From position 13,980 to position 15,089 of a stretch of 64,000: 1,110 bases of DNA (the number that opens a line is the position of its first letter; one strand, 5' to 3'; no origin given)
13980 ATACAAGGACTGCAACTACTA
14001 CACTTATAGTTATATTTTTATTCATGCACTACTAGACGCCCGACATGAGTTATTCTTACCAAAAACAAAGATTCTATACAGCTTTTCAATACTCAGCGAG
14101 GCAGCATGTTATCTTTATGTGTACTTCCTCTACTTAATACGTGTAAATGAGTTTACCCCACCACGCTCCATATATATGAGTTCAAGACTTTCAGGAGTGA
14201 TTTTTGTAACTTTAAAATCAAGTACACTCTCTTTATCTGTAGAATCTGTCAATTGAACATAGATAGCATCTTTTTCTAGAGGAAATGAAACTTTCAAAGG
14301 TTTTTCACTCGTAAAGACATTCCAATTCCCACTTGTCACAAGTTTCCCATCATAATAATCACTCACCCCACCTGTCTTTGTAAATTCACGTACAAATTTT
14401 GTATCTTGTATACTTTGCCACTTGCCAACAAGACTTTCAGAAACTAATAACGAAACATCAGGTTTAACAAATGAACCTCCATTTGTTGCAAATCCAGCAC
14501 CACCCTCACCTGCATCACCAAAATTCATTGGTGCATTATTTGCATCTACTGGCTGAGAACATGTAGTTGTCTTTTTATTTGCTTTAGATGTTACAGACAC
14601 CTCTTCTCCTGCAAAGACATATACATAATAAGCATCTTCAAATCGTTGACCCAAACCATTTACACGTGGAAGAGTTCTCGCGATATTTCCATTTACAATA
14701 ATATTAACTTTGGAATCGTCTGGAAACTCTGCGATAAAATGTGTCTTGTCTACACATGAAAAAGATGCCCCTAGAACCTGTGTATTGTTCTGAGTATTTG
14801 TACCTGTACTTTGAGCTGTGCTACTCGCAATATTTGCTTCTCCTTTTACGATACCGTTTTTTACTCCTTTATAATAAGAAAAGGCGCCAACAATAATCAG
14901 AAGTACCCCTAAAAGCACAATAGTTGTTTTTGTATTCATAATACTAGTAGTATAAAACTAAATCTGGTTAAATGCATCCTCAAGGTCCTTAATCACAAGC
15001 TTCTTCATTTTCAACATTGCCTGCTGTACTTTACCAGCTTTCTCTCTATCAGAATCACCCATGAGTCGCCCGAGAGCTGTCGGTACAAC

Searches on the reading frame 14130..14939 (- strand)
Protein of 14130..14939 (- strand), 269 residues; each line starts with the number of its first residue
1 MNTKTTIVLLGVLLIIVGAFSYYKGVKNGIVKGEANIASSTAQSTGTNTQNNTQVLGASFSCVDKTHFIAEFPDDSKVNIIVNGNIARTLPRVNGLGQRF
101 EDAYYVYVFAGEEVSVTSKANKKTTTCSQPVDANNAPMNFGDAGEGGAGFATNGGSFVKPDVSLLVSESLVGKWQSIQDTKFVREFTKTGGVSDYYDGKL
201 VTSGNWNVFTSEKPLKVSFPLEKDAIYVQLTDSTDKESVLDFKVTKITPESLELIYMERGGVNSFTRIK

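Call 9: search_protein_families(library=pfam, proteins=[window:14130-14939:-], max_evalue=0.1)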
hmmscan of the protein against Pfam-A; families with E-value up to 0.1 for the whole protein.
window:14130-14939:- (269 aa): 2 families
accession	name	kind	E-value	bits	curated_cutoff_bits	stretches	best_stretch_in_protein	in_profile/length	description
PF18692.7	DUF5640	-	0.013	15.8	28.5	1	169-257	2-73/85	Family of unknown function (DUF5640)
PF09271.16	LAG1-DNAbind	-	0.065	14.3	25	0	36-126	68-147/152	LAG1, DNA binding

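Call 37: find_homologous_proteins(query=window:14130-14939:-, max_evalue=0.00001)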
Query window:14130-14939:- (269 aa): 58 proteins with E <= 0.00001 among 799 candidates.
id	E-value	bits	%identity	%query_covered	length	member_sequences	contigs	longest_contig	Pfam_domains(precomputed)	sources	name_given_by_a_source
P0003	2.0e-172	589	100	100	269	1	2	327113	-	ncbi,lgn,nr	ncbi:MAG: hypothetical protein K9M11_02225 [Candidatus Pacebacteria bacterium]|nr:hypothetical prote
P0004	1.3e-119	416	70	100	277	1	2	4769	-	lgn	-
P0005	3.7e-119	415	71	100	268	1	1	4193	-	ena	-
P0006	5.3e-117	408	70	100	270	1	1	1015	-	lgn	-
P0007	7.5e-97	342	60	100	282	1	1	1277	-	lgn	-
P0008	3.3e-94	333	58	100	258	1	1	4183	-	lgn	-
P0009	1.3e-92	328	56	100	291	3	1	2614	-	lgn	-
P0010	2.3e-92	327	55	100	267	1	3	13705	-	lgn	-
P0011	1.9e-89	317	54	100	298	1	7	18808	-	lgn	-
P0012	3.1e-89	317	56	100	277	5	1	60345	-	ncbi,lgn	-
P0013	2.7e-88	314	58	93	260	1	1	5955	-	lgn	-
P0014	3.2e-88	313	54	100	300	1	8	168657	PF09864.16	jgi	jgi:membrane-bound inhibitor of C-type lysozyme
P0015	1.6e-87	311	54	100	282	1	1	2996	-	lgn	-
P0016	5.6e-81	290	52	100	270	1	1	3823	-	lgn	-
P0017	1.6e-76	275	55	100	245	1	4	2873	-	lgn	-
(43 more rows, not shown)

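Call 38: find_encoding_contigs(protein=P0003, flank=4000, max_places=6)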
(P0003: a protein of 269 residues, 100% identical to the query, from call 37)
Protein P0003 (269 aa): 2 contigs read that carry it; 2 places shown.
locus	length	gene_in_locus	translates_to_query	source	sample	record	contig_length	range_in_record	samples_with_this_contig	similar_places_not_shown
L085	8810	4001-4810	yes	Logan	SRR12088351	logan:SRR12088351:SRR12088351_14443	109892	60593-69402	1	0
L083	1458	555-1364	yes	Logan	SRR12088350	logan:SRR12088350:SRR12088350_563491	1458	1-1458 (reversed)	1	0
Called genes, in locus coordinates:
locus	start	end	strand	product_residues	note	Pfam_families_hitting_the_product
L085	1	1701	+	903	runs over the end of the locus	PF00059:Lectin_C, PF01471:PG_binding_1 (weak)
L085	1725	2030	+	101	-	PF00581:Rhodanese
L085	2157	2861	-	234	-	-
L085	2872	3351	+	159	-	-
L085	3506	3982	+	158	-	PF06983:3-dmu-9_3-mt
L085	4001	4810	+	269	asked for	-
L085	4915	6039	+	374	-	PF16656:Pur_ac_phosph_N (faint), PF00041:fn3 (faint), PF16655:PhoD_N (faint), PF25059:FN3_DSCAM-DSCAML_C (faint)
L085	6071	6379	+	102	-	PF06305:LapA_dom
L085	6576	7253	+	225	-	PF00106:adh_short, PF08659:KR (faint), PF13561:adh_short_C2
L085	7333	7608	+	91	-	PF01817:CM_2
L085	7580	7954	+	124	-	PF01541:GIY-YIG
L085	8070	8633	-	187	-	-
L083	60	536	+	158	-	PF06983:3-dmu-9_3-mt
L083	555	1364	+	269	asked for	-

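Call 39: find_encoding_contigs(protein=P0004, flank=5000, max_places=6)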
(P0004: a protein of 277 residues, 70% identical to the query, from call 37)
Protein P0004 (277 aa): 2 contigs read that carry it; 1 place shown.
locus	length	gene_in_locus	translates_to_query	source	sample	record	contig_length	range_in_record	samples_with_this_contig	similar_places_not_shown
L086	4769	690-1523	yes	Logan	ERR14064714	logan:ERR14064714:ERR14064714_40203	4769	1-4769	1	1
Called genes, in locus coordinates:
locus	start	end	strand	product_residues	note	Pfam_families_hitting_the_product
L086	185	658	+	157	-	PF06983:3-dmu-9_3-mt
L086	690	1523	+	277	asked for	-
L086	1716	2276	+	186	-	-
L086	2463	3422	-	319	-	-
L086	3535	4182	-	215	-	PF02342:TerD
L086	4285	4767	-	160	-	?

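Call 40: find_encoding_contigs(protein=P0005, flank=5000, max_places=6)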
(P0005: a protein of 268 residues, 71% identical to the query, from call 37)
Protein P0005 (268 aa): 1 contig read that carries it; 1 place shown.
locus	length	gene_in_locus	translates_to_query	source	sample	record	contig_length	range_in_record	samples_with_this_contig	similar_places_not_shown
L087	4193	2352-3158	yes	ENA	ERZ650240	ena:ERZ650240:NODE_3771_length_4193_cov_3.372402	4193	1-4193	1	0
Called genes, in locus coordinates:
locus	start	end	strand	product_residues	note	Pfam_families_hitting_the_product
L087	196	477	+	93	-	PF00581:Rhodanese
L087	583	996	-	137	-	-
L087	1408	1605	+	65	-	-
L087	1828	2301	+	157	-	PF06983:3-dmu-9_3-mt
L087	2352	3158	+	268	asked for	-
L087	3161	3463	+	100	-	PF01541:GIY-YIG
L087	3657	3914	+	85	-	PF02201:SWIB, PF26291:SWIB_eIF2D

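Call 48: find_encoding_contigs(protein=P0012, flank=5000, max_places=4)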
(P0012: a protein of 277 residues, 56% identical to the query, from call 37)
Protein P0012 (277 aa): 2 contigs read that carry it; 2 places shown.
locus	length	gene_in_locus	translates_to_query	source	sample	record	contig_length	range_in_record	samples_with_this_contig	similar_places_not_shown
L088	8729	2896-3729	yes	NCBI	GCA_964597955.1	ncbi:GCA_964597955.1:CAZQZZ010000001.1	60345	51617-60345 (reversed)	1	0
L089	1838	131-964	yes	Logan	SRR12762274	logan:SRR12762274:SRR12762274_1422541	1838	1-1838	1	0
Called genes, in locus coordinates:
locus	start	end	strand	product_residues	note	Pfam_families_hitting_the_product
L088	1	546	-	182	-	?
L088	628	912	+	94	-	PF00581:Rhodanese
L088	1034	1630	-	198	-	-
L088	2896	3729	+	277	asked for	-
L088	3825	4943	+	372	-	PF16656:Pur_ac_phosph_N (faint), PF00041:fn3 (faint), PF16655:PhoD_N (faint), PF25059:FN3_DSCAM-DSCAML_C (faint)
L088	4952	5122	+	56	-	-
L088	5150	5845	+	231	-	PF00106:adh_short, PF13561:adh_short_C2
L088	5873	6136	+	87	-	PF01817:CM_2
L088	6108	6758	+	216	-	PF01541:GIY-YIG, PF08922:DUF1905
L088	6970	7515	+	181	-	-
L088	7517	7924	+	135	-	-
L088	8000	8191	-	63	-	-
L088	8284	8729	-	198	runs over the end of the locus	-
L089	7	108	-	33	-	-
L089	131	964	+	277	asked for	-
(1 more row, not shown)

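Call 62: find_encoding_contigs(protein=P0013, flank=4000, max_places=4)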
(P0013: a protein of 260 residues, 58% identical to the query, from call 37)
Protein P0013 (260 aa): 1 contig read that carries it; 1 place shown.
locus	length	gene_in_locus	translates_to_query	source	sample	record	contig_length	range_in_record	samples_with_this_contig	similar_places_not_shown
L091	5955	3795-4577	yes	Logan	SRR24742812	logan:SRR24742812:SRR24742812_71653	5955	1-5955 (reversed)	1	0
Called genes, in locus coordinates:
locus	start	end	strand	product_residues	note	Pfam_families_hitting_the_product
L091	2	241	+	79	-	?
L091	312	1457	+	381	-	PF00041:fn3 (faint), PF16656:Pur_ac_phosph_N (faint), PF24489:Ig_J_second (faint), PF25059:FN3_DSCAM-DSCAML_C (faint), PF16655:PhoD_N (weak)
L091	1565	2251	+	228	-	-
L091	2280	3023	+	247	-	PF09335:VTT_dom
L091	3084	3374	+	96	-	PF05974:DUF892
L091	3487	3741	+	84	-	PF02201:SWIB, PF26291:SWIB_eIF2D (weak)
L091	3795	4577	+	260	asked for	-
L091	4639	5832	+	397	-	PF01757:Acyl_transf_3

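Call 63: find_encoding_contigs(protein=P0010, flank=4000, max_places=4)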
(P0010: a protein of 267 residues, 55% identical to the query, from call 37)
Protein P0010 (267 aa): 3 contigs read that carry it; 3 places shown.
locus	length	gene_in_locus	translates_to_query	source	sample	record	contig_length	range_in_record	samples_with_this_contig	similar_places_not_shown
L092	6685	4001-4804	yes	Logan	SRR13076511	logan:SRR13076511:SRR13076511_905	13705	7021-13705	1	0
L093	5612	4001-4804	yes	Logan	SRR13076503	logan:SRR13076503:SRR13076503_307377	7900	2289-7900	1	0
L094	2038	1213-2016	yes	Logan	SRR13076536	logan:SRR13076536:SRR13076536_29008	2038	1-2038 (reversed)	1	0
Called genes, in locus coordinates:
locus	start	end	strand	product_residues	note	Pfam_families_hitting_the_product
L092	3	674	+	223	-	-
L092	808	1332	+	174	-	PF00293:NUDIX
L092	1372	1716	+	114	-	PF01588:tRNA_bind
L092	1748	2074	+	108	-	-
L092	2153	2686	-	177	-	-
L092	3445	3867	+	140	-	PF06983:3-dmu-9_3-mt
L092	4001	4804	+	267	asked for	-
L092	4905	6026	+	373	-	PF00041:fn3 (faint), PF16656:Pur_ac_phosph_N (faint), PF16655:PhoD_N (faint), PF25059:FN3_DSCAM-DSCAML_C (faint)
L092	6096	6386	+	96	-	PF06305:LapA_dom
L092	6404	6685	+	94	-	?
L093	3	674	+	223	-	-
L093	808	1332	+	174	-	PF00293:NUDIX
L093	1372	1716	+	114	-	PF01588:tRNA_bind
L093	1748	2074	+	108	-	-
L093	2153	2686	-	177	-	-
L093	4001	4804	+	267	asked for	-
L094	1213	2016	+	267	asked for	-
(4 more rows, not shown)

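Call 64: find_encoding_contigs(protein=P0011, flank=4000, max_places=6)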
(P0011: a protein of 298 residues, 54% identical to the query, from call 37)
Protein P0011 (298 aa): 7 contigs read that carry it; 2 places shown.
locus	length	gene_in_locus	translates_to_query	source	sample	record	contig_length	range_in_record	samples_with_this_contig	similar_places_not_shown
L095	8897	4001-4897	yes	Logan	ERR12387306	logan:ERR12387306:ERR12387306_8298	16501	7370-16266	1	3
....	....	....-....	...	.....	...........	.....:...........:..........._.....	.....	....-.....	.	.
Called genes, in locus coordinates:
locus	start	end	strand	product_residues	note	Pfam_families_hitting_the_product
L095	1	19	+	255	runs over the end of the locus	PF01555:N6_N4_Mtase, PF01170:UPF0020 (faint), PF13649:Methyltransf_25 (faint), PF08241:Methyltransf_11 (faint), PF01555:N6_N4_Mtase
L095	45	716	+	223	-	PF00293:NUDIX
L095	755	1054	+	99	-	PF00581:Rhodanese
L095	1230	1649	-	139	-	-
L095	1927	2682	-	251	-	-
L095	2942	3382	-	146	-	-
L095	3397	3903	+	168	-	PF06983:3-dmu-9_3-mt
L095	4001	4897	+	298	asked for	-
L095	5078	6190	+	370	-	PF16656:Pur_ac_phosph_N (faint), PF00041:fn3 (faint), PF25059:FN3_DSCAM-DSCAML_C (faint), PF16655:PhoD_N (faint)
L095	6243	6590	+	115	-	PF06305:LapA_dom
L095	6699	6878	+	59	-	-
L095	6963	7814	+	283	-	PF00106:adh_short, PF13561:adh_short_C2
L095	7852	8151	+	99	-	PF01817:CM_2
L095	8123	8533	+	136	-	PF01541:GIY-YIG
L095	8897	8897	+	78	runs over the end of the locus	?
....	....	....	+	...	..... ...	-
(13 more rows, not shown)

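Call 70: search_protein_families(library=ncbifam, proteins=[L088:2071-2274:+, L087:1408-1605:+, L095:2950-3138:+, L088:1034-1630:-, L092:2153-2686:-], max_evalue=0.1)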
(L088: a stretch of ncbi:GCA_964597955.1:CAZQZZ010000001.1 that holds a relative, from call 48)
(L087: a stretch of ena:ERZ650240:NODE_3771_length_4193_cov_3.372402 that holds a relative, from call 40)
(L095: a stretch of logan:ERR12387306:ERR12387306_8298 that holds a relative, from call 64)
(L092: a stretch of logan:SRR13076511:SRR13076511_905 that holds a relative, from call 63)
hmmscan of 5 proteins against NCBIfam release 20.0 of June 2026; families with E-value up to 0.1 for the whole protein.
L088:2071-2274:+ (67 aa): 0 families

L087:1408-1605:+ (65 aa): 0 families

L095:2950-3138:+ (62 aa): 0 families

L088:1034-1630:- (198 aa): 1 family
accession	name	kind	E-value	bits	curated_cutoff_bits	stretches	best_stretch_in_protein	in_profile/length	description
NF008004.0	PRK10733.1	equivalog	0.012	13.6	1008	1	27-96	6-77/644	ATP-dependent zinc metalloprotease FtsH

L092:2153-2686:- (177 aa): 0 families

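Call 71: search_protein_families(library=pfam, proteins=[L088:2071-2274:+, L087:1408-1605:+, L095:2950-3138:+, L088:1034-1630:-, L092:2153-2686:-, L095:1927-2682:-], max_evalue=0.1)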
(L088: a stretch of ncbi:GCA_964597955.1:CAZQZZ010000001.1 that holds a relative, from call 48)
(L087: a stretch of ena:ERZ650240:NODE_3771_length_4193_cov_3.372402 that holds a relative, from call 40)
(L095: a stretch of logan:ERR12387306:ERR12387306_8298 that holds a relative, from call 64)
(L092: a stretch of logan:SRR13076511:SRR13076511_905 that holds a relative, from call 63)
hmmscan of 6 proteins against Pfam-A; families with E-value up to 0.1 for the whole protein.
L088:2071-2274:+ (67 aa): 0 families

L087:1408-1605:+ (65 aa): 0 families

L095:2950-3138:+ (62 aa): 0 families

L088:1034-1630:- (198 aa): 0 families

L092:2153-2686:- (177 aa): 0 families

L095:1927-2682:- (251 aa): 0 families
